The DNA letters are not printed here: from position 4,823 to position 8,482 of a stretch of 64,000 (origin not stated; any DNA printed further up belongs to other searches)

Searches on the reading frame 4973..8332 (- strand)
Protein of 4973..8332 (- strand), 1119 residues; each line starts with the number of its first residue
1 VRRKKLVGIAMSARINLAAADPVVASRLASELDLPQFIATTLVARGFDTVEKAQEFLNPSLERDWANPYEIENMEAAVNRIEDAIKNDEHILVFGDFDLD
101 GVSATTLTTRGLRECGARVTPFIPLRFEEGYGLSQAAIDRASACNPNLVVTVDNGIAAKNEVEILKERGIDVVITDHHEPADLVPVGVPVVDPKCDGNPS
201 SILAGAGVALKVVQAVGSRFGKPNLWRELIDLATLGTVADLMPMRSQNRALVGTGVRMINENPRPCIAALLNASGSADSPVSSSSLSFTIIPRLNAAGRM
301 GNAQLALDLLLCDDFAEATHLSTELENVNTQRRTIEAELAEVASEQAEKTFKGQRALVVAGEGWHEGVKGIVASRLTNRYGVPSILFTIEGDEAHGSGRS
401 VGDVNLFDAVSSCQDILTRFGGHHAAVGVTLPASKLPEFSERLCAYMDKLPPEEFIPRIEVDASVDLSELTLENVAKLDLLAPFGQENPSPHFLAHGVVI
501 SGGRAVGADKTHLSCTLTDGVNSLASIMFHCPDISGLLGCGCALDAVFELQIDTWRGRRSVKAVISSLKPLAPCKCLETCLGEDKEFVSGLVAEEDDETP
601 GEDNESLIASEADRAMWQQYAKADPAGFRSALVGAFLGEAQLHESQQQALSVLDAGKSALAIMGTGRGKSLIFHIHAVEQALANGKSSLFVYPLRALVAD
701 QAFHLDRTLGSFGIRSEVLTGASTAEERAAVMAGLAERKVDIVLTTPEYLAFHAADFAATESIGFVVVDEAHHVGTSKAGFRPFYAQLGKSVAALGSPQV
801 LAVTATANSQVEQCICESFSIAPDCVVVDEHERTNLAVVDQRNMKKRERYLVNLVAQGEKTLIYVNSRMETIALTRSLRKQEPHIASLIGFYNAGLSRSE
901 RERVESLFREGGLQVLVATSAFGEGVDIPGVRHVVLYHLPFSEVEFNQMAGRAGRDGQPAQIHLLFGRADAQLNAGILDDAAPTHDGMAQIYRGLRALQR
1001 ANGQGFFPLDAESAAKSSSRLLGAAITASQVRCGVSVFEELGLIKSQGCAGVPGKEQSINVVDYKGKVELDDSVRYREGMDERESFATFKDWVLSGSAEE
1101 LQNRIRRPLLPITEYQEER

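Call 62: find_encoding_contigs(protein=window:4973-8332:-, flank=10000, max_places=4)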
Protein window:4973-8332:- (1119 aa): no gene with exactly this product is on record in the collection.
